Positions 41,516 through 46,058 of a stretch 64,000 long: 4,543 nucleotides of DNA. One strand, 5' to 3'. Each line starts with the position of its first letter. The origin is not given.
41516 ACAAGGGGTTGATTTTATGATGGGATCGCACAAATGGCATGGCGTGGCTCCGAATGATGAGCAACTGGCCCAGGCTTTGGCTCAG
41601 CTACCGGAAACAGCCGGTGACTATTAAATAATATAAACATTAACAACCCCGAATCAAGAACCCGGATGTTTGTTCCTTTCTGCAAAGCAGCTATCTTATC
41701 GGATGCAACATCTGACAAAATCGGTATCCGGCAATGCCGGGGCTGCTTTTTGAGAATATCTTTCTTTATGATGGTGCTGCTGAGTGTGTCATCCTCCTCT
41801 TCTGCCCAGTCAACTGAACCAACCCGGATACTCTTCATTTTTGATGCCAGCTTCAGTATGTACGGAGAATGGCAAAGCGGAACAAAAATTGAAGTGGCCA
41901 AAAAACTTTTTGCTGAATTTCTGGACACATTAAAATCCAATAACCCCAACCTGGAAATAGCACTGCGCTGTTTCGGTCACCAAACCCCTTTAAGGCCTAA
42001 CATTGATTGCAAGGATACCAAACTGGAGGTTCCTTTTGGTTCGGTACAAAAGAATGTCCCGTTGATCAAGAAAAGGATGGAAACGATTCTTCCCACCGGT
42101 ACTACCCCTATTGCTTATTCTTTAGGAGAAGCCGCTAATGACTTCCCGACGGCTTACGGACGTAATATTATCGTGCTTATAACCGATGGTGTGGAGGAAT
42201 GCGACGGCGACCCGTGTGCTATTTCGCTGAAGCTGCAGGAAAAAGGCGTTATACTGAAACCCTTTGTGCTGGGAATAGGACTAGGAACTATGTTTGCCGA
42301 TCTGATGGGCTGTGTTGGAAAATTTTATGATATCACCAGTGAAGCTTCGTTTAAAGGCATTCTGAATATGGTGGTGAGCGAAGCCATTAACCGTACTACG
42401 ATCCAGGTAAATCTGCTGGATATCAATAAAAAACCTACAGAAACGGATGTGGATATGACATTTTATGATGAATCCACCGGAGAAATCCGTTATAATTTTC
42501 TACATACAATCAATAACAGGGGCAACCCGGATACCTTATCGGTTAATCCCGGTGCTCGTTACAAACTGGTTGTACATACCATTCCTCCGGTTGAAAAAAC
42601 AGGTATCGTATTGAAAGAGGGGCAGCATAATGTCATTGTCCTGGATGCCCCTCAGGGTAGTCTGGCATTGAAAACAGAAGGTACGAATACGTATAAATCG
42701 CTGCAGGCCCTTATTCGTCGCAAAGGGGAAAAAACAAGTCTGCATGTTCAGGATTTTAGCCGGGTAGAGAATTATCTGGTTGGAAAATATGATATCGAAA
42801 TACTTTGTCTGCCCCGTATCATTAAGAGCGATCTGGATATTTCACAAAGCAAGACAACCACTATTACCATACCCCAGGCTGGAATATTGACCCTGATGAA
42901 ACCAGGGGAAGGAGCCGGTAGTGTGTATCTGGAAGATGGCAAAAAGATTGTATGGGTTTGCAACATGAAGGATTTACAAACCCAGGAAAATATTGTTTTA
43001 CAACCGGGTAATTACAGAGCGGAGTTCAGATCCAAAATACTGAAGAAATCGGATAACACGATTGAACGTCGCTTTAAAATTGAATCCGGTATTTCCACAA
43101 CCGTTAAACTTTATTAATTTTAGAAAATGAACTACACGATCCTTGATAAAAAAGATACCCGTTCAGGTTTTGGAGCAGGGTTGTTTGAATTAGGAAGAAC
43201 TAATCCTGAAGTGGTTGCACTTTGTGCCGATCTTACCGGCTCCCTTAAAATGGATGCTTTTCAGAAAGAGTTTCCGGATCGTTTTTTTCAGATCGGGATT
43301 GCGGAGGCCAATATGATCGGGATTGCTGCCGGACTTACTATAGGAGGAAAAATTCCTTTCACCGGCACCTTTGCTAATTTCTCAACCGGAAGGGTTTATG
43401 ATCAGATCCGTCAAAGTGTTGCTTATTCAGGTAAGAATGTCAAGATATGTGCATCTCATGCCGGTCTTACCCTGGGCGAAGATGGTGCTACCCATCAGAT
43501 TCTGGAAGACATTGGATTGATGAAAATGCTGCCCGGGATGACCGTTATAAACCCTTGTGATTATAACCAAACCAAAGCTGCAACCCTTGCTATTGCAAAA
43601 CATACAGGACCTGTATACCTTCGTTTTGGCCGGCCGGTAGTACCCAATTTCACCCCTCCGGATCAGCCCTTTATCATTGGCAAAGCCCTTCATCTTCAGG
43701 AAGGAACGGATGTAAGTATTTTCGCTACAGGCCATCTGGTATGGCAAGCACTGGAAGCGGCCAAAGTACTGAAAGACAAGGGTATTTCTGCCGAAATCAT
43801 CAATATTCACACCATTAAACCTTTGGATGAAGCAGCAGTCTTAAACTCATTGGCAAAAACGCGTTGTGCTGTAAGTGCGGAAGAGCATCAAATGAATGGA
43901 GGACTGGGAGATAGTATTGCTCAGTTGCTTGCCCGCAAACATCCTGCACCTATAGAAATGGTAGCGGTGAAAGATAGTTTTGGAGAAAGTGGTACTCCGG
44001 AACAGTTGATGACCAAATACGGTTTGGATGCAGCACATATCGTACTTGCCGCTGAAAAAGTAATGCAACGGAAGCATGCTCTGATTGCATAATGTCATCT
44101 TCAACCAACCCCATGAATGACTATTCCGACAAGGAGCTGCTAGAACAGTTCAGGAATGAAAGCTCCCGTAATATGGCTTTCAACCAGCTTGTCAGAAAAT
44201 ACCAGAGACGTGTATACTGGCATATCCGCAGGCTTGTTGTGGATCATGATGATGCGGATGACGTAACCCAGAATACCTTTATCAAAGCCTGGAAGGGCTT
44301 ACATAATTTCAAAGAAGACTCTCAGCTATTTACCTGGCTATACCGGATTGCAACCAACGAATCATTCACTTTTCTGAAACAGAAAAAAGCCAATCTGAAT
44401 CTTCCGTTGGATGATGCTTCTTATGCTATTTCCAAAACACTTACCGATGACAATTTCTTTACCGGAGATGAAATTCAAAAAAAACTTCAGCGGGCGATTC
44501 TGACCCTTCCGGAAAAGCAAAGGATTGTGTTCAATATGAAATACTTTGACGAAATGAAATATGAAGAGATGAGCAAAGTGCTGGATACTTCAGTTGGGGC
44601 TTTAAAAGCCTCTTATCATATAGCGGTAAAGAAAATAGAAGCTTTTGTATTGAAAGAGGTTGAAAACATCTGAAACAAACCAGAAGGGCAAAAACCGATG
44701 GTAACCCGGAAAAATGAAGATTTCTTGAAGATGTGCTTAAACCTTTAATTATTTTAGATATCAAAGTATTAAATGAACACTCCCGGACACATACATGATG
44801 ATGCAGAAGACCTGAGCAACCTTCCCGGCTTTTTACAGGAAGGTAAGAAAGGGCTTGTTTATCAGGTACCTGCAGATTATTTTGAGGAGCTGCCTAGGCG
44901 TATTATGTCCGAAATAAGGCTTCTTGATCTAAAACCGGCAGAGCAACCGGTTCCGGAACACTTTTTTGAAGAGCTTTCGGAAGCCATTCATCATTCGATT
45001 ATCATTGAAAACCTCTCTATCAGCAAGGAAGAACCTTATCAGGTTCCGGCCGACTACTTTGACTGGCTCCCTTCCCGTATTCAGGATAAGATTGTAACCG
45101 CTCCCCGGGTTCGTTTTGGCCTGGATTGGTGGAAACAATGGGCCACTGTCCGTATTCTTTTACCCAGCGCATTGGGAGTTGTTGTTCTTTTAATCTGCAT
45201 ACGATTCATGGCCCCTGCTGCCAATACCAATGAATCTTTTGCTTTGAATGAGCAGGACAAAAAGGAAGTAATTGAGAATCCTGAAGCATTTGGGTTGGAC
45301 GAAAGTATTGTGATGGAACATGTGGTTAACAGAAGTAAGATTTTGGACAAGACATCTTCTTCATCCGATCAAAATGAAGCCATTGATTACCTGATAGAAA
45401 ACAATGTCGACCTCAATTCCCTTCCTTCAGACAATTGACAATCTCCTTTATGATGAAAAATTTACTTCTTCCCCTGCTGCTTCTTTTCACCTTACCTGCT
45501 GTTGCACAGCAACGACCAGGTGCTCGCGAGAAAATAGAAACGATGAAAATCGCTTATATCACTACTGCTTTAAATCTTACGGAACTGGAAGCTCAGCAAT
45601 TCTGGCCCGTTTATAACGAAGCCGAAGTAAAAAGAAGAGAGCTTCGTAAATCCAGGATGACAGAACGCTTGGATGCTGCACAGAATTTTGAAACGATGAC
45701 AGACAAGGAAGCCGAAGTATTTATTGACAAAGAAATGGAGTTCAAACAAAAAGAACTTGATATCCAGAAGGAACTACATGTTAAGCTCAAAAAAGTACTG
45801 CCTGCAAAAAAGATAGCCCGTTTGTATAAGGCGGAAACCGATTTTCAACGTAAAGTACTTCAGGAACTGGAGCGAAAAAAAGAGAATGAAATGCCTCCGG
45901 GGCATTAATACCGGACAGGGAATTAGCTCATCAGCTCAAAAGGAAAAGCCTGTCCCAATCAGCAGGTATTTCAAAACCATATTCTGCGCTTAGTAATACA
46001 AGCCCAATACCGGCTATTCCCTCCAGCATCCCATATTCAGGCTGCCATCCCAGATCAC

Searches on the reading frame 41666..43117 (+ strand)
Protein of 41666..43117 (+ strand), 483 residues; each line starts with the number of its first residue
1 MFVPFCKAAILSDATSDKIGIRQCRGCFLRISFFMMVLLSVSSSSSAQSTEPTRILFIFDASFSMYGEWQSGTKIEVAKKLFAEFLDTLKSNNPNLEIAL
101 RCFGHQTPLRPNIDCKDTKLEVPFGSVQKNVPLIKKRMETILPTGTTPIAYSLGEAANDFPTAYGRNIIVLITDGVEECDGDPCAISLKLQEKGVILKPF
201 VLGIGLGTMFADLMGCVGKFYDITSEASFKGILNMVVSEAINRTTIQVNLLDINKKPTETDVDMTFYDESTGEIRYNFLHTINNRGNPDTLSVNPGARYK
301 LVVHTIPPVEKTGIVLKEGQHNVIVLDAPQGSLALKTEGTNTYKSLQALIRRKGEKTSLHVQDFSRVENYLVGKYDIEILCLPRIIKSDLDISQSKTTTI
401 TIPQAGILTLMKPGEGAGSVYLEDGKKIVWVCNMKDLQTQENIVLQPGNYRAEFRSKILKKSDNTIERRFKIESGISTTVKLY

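Call 40: search_protein_families(library=pfam, proteins=[window:41666-43117:+], max_evalue=1)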
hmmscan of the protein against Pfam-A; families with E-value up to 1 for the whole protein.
window:41666-43117:+ (483 aa): 2 families
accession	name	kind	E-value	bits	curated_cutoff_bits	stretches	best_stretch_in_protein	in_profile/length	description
PF00092.34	VWA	-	7e-06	26.8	23.8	1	55-205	2-140/174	von Willebrand factor type A domain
PF13519.12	VWA_2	-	1.9e-05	25.7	27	1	55-175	1-106/107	von Willebrand factor type A domain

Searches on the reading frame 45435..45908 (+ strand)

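Call 3: search_protein_families(library=pfam, proteins=[window:45435-45908:+], max_evalue=0.1)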
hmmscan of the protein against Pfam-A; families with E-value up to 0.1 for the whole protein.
window:45435-45908:+ (157 aa): 1 family
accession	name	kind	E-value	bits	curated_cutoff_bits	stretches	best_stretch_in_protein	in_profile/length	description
PF13801.11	Metal_resist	-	0.04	14.5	29.2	1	10-78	3-72/125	Heavy-metal resistance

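Call 4: search_protein_families(library=ncbifam, proteins=[window:45435-45908:+], max_evalue=0.1)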
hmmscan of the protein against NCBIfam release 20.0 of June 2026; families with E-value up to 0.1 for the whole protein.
window:45435-45908:+ (157 aa): 1 family
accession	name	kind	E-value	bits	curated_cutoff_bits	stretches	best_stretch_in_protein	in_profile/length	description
NF009886.0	PRK13345.1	equivalog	0.042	13.7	432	1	95-149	149-201/232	superantigen-like protein SSL9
